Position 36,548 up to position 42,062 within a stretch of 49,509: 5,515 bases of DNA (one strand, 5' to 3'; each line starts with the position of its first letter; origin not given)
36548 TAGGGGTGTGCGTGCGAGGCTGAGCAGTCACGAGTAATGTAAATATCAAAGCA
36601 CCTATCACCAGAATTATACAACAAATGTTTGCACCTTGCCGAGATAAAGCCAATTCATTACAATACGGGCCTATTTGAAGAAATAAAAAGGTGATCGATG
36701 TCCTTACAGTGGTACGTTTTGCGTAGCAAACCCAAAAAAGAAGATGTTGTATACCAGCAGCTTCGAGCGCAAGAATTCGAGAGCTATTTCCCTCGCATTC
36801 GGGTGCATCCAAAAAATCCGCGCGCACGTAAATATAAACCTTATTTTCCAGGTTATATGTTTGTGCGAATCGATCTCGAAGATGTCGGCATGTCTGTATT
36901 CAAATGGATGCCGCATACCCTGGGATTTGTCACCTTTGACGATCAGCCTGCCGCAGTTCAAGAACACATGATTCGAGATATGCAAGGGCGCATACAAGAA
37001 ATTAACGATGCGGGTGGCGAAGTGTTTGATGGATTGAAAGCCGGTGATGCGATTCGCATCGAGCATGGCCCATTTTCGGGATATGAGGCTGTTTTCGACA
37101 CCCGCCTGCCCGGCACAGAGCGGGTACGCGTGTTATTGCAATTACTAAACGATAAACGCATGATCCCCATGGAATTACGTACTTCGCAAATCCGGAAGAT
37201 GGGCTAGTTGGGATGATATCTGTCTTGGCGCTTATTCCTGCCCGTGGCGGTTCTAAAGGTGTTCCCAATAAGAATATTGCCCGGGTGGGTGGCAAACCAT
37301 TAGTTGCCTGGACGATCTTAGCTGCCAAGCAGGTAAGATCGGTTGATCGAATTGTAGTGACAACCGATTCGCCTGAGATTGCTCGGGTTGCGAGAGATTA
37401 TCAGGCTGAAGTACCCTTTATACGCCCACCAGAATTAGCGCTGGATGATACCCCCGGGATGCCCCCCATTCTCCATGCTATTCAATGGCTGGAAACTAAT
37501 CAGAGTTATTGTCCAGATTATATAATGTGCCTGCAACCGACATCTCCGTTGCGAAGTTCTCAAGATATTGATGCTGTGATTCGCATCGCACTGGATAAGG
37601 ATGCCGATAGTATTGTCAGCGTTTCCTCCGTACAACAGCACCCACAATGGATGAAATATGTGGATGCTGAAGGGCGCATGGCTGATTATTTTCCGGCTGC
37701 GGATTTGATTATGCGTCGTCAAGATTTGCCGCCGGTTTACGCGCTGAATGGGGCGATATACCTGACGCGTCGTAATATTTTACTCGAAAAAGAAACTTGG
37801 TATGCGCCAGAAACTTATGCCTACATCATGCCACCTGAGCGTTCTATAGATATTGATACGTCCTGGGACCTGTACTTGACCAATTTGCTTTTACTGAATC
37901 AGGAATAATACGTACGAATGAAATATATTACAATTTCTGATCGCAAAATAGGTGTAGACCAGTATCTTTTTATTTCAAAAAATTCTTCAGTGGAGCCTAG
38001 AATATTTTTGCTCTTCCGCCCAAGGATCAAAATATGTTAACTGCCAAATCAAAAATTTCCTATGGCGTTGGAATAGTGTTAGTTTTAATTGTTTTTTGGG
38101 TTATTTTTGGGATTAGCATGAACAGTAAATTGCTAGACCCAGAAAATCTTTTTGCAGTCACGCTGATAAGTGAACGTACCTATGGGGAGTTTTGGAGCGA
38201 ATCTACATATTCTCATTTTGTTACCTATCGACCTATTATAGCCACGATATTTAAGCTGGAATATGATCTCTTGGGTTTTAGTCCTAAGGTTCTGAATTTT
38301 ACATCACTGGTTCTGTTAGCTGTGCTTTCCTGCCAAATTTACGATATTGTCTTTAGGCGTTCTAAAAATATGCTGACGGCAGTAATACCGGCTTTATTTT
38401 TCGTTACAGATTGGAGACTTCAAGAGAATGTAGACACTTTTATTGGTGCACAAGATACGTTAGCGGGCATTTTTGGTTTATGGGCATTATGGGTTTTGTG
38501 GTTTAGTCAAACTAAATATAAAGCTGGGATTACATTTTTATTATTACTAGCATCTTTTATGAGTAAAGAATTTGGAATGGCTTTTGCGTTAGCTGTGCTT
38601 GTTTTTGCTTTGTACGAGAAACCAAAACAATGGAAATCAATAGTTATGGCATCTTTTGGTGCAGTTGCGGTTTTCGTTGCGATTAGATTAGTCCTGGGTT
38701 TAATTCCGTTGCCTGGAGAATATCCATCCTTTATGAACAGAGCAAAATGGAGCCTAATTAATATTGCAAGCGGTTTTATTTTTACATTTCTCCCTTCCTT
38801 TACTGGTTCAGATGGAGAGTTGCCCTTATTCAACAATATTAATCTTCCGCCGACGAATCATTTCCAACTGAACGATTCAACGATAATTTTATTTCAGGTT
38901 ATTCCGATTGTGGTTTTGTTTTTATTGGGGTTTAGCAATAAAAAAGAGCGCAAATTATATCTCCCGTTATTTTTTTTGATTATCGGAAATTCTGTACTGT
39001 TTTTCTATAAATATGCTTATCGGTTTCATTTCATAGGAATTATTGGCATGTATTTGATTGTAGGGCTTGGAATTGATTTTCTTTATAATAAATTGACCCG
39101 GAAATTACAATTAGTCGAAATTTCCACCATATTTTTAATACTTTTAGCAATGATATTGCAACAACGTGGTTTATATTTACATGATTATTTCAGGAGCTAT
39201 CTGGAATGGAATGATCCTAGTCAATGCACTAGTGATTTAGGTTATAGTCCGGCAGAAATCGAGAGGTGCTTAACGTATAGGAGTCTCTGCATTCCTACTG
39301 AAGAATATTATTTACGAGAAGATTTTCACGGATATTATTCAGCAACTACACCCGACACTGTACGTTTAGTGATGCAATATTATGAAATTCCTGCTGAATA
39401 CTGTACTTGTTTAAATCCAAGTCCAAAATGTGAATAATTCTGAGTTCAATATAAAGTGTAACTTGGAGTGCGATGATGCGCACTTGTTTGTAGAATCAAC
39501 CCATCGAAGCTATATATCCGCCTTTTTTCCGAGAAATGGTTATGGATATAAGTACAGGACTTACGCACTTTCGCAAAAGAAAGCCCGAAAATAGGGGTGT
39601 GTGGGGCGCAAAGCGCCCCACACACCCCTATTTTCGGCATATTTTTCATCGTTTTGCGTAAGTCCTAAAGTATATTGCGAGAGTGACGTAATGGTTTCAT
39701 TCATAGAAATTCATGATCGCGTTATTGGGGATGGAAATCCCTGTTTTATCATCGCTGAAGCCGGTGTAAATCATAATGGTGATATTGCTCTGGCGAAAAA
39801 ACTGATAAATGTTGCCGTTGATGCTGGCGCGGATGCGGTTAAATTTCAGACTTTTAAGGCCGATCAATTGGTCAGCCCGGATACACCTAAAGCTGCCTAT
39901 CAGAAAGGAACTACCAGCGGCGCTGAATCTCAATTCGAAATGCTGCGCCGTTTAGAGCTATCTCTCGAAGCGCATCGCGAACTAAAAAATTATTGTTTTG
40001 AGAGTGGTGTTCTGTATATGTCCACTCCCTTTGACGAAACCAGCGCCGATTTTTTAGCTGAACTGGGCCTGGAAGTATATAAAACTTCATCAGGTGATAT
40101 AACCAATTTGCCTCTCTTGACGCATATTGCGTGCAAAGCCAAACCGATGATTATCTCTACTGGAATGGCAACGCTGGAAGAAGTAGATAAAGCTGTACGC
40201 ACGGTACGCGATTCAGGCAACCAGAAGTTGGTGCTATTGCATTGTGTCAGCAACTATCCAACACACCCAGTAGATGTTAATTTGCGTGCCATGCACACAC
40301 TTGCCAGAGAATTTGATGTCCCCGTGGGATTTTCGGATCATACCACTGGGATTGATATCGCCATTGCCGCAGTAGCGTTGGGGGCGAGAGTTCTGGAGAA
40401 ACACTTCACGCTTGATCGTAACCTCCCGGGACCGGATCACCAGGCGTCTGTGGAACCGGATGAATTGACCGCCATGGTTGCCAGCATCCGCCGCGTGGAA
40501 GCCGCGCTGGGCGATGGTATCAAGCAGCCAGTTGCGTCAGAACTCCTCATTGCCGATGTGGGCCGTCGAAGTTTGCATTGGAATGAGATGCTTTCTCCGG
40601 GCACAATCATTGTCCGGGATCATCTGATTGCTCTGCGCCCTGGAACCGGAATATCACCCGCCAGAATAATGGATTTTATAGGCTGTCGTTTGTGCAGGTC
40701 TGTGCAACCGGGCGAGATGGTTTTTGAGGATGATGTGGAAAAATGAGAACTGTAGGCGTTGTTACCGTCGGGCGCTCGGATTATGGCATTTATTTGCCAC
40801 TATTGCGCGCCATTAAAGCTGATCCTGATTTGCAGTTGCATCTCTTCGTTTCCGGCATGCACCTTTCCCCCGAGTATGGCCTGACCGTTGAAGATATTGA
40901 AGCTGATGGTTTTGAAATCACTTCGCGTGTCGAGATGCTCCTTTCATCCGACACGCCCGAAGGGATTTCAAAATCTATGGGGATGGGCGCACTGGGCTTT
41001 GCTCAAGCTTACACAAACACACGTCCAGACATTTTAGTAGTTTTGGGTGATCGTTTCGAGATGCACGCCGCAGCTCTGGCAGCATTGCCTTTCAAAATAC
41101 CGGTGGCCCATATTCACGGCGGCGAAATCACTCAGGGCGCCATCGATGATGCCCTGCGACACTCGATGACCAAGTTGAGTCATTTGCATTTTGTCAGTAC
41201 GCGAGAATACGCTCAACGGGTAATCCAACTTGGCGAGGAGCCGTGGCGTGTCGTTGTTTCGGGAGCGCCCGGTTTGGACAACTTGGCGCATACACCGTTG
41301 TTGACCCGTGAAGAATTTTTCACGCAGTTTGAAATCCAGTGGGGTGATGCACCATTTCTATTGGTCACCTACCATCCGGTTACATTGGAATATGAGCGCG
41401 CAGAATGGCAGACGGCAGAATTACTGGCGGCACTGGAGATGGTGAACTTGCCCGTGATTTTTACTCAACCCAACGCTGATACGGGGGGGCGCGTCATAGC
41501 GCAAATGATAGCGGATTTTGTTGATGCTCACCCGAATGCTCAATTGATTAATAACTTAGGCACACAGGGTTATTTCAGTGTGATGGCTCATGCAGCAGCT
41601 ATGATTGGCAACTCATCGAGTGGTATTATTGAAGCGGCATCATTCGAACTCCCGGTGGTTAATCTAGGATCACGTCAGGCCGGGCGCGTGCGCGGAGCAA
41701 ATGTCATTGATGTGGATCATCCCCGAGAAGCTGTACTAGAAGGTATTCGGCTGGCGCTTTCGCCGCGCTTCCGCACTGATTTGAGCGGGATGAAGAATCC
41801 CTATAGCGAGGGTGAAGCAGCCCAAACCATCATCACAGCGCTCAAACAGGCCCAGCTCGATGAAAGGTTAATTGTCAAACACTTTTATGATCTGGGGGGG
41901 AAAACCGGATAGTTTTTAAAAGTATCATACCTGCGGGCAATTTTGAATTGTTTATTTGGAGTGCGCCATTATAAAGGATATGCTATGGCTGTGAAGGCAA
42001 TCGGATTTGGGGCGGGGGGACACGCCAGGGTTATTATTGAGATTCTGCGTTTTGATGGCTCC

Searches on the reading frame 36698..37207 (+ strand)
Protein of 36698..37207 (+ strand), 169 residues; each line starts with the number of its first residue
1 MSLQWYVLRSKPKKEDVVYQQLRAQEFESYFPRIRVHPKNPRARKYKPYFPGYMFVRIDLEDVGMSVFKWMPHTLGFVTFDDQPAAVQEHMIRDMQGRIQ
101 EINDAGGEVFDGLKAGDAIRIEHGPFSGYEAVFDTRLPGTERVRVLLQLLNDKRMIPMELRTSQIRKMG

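Call 8: search_protein_families(library=pfam, proteins=[window:36698-37207:+], max_evalue=0.001)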
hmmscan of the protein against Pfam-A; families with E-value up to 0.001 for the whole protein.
window:36698-37207:+ (169 aa): 1 family
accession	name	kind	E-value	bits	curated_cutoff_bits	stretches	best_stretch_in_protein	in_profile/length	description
PF02357.24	NusG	-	3.2e-18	66.4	22.2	1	4-95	2-92/93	Transcription termination factor nusG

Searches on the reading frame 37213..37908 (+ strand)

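Call 8: search_protein_families(library=pfam, proteins=[window:37213-37908:+], max_evalue=0.001)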
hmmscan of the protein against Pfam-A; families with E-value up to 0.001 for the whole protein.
window:37213-37908:+ (231 aa): 2 families
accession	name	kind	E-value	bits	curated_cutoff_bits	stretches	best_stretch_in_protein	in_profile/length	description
PF02348.25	CTP_transf_3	-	1.4e-23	84.3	22.6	1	6-191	2-188/217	Cytidylyltransferase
PF12804.13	NTP_transf_3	-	9.4e-05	23.1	27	1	17-73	14-66/160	MobA-like NTP transferase domain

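Call 47: search_protein_families(library=ncbifam, proteins=[window:37213-37908:+], max_evalue=0.001)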
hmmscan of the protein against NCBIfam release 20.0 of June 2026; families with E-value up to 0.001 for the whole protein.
window:37213-37908:+ (231 aa): 6 families
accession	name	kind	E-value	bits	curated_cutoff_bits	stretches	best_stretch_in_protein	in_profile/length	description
TIGR03584.1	PseF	equivalog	1.8e-46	158.6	205.7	1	5-225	1-218/222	pseudaminic acid cytidylyltransferase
NF003952.0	PRK05450.1-5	subfamily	1.4e-14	53.9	193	1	4-151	3-147/250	3-deoxy-manno-octulosonate cytidylyltransferase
NF003950.0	PRK05450.1-3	subfamily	3.9e-12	46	234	1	3-187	2-184/248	3-deoxy-manno-octulosonate cytidylyltransferase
NF009905.0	PRK13368.1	subfamily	4.7e-12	45.8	255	1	4-135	3-123/243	3-deoxy-manno-octulosonate cytidylyltransferase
NF003948.0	PRK05450.1-1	equivalog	9.4e-11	41.4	281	1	3-141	5-135/248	3-deoxy-manno-octulosonate cytidylyltransferase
TIGR00466.1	kdsB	equivalog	4.7e-08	32.7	155.2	1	3-68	2-66/241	3-deoxy-manno-octulosonate cytidylyltransferase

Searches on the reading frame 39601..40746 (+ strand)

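Call 8: search_protein_families(library=pfam, proteins=[window:39601-40746:+], max_evalue=0.001)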
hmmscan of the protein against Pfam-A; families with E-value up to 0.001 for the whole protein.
window:39601-40746:+ (381 aa): 1 family
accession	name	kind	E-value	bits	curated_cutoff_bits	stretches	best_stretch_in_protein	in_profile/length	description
PF03102.20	NeuB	-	6.4e-102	340.5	22.1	1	68-308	1-241/241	NeuB family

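Call 47: search_protein_families(library=ncbifam, proteins=[window:39601-40746:+], max_evalue=0.001)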
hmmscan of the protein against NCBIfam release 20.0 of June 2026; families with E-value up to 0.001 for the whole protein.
window:39601-40746:+ (381 aa): 4 families
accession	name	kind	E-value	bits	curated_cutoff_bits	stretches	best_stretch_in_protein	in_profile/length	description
TIGR03569.1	NeuB_NnaB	equivalog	4.1e-135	450.1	399.65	1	48-373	1-328/329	N-acetylneuraminate synthase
TIGR03586.1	PseI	equivalog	1.6e-88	297.1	340.25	1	48-372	2-325/327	pseudaminic acid synthase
NF006421.0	PRK08673.1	subfamily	0.00019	20.8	335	1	145-305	167-335/338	3-deoxy-7-phosphoheptulonate synthase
TIGR01361.1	DAHP_synth_Bsub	equivalog_domain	0.00077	18.9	267.75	0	158-296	110-257/260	3-deoxy-7-phosphoheptulonate synthase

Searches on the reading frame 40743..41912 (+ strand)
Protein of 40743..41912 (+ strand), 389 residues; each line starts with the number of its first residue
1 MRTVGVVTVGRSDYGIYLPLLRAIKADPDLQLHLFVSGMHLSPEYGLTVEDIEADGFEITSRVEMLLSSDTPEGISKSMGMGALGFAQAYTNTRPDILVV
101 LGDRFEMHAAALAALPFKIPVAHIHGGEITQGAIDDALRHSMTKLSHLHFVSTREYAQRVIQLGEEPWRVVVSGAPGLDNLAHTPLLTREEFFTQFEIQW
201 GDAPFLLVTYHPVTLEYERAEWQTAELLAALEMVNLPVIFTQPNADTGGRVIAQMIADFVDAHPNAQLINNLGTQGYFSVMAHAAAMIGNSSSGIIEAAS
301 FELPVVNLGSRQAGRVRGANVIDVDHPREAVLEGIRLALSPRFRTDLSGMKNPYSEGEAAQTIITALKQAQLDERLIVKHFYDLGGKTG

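Call 8: search_protein_families(library=pfam, proteins=[window:40743-41912:+], max_evalue=0.001)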
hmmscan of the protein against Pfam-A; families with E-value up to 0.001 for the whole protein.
window:40743-41912:+ (389 aa): 1 family
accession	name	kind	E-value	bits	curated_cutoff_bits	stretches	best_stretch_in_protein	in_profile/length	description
PF02350.25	Epimerase_2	-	1.4e-89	300.8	30.6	1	22-368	1-347/347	UDP-N-acetylglucosamine 2-epimerase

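Call 47: search_protein_families(library=ncbifam, proteins=[window:40743-41912:+], max_evalue=0.001)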
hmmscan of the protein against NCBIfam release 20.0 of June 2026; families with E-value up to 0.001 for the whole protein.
window:40743-41912:+ (389 aa): 2 families
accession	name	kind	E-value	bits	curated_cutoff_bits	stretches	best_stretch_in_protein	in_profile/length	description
TIGR03568.1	NeuC_NnaA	equivalog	4.7e-136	453.4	235.9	1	4-367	3-365/365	UDP-N-acetylglucosamine 2-epimerase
TIGR00236.1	wecB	equivalog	2.4e-22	79.6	210.15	1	19-369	18-364/366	non-hydrolyzing UDP-N-acetylglucosamine 2-epimerase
